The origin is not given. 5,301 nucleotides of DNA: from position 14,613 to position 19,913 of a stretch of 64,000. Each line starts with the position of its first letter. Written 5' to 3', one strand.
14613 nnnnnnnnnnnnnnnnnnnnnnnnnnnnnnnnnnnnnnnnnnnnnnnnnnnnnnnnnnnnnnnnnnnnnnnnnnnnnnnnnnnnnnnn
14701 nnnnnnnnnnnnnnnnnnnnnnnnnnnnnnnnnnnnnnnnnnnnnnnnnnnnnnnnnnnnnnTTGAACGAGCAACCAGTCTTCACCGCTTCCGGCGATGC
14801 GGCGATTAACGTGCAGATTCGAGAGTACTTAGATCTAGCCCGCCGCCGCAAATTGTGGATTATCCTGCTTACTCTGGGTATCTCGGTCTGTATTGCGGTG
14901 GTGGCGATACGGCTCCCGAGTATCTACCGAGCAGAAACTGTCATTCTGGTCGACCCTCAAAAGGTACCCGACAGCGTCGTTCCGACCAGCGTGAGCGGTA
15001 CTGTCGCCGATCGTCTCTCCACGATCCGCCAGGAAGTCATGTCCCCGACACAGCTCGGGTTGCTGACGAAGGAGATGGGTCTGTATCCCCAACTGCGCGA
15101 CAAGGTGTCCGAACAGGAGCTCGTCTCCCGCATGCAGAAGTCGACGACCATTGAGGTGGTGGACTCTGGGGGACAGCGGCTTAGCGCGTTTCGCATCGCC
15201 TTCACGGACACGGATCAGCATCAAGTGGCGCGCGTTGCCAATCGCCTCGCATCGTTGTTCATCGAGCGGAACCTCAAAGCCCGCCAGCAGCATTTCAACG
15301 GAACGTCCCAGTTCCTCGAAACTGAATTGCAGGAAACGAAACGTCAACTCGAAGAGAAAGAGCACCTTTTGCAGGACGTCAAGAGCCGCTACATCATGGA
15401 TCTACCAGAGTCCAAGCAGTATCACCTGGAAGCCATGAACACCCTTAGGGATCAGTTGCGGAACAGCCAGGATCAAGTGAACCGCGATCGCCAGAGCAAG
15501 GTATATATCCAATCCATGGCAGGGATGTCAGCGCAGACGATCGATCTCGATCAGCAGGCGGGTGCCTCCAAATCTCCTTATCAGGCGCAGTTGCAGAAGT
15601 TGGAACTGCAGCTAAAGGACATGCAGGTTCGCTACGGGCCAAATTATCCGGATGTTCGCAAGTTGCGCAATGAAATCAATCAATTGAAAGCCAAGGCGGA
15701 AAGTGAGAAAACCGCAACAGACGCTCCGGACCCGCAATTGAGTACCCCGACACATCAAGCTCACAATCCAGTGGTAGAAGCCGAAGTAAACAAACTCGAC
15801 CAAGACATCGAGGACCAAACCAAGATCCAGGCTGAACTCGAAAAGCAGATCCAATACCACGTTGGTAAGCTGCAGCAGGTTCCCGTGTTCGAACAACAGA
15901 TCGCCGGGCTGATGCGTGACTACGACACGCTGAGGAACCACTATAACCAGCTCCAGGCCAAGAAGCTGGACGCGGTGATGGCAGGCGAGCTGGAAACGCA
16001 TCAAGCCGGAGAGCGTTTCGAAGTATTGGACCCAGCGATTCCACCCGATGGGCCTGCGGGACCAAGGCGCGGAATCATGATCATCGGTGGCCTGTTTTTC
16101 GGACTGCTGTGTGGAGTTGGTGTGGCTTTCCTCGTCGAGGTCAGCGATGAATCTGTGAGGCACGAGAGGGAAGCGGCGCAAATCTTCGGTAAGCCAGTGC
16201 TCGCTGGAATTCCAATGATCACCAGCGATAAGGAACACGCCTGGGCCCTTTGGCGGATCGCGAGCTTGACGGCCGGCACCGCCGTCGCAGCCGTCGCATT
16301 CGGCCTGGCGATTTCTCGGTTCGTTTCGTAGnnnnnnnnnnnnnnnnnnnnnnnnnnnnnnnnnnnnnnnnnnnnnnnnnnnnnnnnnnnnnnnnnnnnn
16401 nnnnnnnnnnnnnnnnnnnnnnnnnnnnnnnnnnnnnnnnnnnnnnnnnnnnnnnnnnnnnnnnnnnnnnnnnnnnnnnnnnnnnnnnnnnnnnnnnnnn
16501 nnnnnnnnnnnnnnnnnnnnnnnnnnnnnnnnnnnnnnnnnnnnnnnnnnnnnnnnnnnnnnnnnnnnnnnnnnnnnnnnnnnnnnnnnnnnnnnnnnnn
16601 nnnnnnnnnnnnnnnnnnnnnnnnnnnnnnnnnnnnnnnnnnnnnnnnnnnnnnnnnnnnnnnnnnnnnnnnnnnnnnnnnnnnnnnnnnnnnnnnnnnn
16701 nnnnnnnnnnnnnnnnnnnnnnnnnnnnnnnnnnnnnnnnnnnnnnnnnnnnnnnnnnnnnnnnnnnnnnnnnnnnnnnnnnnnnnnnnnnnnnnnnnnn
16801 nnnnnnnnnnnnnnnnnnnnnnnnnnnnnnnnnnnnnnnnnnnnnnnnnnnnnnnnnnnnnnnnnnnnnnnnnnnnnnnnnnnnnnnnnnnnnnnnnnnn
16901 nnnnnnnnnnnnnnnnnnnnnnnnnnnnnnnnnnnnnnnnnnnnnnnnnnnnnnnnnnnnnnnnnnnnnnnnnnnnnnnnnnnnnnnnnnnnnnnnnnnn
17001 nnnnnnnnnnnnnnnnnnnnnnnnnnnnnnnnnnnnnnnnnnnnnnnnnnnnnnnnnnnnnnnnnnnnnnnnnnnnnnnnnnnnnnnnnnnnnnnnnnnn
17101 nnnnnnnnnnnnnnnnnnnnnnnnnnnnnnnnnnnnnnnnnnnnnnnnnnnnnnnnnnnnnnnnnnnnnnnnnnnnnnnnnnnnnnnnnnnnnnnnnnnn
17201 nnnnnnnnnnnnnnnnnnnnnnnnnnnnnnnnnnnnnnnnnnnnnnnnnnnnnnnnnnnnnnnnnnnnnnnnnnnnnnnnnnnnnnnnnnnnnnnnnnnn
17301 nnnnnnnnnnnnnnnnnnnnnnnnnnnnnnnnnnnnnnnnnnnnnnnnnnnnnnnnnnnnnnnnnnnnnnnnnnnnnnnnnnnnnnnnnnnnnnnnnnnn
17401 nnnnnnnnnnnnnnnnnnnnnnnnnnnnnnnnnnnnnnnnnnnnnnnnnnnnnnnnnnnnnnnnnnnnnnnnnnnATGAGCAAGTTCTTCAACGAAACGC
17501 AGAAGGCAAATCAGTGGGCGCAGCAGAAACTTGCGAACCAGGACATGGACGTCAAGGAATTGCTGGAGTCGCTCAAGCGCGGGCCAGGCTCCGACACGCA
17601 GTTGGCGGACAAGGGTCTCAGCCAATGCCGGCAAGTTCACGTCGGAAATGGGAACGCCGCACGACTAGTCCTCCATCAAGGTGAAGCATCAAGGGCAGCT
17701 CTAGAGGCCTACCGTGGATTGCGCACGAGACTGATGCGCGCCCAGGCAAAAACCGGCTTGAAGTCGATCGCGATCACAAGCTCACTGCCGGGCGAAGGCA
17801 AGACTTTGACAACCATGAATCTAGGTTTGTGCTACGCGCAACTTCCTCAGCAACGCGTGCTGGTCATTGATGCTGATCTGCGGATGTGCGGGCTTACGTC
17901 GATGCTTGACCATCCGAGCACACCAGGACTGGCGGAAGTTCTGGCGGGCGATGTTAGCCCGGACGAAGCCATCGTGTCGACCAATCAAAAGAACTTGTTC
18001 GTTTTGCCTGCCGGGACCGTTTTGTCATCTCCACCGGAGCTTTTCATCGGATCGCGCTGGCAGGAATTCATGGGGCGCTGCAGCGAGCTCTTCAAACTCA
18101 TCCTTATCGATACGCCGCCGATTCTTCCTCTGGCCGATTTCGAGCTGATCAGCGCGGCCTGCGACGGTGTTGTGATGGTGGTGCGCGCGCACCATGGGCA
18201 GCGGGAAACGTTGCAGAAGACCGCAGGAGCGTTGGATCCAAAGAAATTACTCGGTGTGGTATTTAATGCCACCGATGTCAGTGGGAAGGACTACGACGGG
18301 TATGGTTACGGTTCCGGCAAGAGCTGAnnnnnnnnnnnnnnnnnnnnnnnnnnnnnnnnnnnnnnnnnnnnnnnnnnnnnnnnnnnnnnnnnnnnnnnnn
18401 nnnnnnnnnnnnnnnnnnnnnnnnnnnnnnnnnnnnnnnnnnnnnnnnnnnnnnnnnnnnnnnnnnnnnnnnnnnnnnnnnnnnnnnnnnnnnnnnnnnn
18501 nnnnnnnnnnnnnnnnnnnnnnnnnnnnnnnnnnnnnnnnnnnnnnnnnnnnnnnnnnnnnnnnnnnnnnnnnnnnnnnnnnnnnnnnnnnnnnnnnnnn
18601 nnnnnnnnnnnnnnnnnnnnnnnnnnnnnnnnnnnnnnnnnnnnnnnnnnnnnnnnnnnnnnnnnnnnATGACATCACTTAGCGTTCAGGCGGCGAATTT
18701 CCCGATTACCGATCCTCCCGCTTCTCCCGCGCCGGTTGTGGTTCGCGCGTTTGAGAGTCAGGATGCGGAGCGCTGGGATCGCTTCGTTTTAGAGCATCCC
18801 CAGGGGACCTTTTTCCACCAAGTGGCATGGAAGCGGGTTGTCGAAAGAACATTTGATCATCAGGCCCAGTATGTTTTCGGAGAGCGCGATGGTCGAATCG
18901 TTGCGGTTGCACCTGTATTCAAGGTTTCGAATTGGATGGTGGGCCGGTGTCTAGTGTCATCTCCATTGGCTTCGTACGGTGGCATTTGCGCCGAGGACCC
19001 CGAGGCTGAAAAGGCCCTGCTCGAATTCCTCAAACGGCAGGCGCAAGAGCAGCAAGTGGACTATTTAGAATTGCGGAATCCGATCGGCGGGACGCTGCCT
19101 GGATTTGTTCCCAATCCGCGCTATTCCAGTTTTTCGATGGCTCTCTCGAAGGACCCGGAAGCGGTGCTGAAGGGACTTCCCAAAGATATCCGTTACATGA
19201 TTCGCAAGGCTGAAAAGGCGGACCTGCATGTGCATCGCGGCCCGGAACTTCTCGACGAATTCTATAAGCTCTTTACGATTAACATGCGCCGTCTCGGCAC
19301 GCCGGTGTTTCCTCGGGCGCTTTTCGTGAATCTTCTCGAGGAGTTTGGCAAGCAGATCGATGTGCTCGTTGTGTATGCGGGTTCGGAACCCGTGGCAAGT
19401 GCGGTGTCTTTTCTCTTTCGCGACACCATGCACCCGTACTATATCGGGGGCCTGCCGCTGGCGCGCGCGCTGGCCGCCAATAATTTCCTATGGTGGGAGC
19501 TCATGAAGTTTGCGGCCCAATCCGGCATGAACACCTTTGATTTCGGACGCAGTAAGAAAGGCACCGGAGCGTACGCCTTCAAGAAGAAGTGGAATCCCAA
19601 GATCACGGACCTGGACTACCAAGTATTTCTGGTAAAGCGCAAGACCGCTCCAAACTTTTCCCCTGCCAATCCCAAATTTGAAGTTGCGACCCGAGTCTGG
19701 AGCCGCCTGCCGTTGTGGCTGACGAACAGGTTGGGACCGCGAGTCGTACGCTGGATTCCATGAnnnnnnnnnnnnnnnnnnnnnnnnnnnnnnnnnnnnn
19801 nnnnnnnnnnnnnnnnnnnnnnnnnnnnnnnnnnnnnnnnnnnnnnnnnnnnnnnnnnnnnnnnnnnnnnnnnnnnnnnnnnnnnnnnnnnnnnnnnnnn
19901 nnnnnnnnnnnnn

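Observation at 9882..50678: Eight sigma54-type -24/-12 boxes mark the heads of the transcription units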

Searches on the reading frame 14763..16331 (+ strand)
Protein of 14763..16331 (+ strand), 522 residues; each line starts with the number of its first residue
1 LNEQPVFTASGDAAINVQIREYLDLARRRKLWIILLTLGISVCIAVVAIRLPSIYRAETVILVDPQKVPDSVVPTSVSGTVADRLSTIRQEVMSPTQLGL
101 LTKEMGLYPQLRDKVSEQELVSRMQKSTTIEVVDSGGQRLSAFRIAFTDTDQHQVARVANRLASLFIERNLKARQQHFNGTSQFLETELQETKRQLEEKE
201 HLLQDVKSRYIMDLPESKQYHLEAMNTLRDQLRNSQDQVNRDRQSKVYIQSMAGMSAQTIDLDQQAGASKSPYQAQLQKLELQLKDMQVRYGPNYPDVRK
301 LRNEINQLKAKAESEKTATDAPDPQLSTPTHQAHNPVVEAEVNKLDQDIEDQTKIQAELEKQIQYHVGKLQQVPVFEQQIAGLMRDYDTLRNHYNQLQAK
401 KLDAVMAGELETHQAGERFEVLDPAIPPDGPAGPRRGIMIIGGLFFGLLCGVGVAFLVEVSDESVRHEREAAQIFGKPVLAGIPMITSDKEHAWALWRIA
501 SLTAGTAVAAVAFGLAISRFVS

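Call 16: search_protein_families(library=ncbifam, proteins=[window:14763-16331:+])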
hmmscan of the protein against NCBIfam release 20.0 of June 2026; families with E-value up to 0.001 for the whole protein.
window:14763-16331:+ (522 aa): 6 families
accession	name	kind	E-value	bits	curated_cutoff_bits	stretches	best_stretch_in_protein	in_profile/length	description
TIGR03007.1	pepcterm_ChnLen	equivalog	4.2e-75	252.9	278.85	1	18-515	2-492/498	XrtA system polysaccharide chain length determinant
TIGR03017.1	EpsF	equivalog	1.2e-22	80.3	422.75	1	30-483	13-443/444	chain length determinant protein EpsF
NF007350.0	PRK09841.1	equivalog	6.5e-08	31.2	1248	1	368-486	360-473/726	tyrosine-protein kinase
NF008568.0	PRK11519.1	equivalog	3.5e-07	28.8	1068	0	359-486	351-473/720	tyrosine-protein kinase Wzc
TIGR01006.1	polys_exp_MPA1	subfamily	1.2e-06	28.2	296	0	399-484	137-222/226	CspC family polysaccharide chain length determinant protein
TIGR01005.1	eps_transp_fam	subfamily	2.1e-05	22.9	411.7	1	87-486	106-480/754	exopolysaccharide transport protein family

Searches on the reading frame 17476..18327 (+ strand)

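Call 16: search_protein_families(library=ncbifam, proteins=[window:17476-18327:+])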
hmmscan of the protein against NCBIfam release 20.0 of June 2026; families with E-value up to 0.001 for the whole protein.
window:17476-18327:+ (283 aa): 10 families
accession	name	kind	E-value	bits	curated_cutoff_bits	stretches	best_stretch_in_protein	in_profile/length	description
TIGR01007.1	eps_fam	subfamily_domain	2.5e-41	141.5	108.05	1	77-278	1-202/204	polysaccharide biosynthesis tyrosine autokinase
TIGR03018.1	pepcterm_TyrKin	hypoth_equivalog_domain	2.7e-40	137.9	230.65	1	68-264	4-207/207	XrtA-associated tyrosine autokinase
NF008568.0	PRK11519.1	equivalog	2.4e-28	98.8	1068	1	65-278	496-710/720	tyrosine-protein kinase Wzc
TIGR03029.1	EpsG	equivalog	4.3e-26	91.7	313.8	1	75-244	83-251/274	chain length determinant protein tyrosine kinase EpsG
NF007350.0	PRK09841.1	equivalog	5e-24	84.4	1248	1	70-245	506-680/726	tyrosine-protein kinase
TIGR01005.1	eps_transp_fam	subfamily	3.1e-22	78.6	411.7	1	72-280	523-730/754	exopolysaccharide transport protein family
TIGR01969.1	minD_arch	subfamily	1.1e-13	50.9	201.75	1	97-237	2-140/251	cell division ATPase MinD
TIGR01968.1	minD_bact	equivalog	5.5e-08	32.5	212.9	1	97-218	3-124/261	septum site-determining protein MinD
NF047398.1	AAA_KGGVGR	domain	3e-05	24.4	90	1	100-182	7-102/190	KGGVGR-motif variant AAA ATPase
TIGR03371.1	cellulose_yhjQ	equivalog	5.2e-05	22.8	157.85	1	96-253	2-161/246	cellulose biosynthesis protein BcsQ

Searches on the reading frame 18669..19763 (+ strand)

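Call 16: search_protein_families(library=ncbifam, proteins=[window:18669-19763:+])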
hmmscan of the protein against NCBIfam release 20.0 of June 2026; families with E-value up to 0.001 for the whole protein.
window:18669-19763:+ (364 aa): 2 families
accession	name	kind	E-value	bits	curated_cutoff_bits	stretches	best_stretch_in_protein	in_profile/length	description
TIGR03019.1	pepcterm_femAB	equivalog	1.7e-99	333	260.35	1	35-364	2-330/330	FemAB family XrtA/PEP-CTERM system-associated protein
NF047883.1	UAcmpLyAlTFemX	equivalog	3.5e-05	23.3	500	0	169-307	166-310/337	UDP-N-acetylmuramoylpentapeptide-lysine N(6)-alanyltransferase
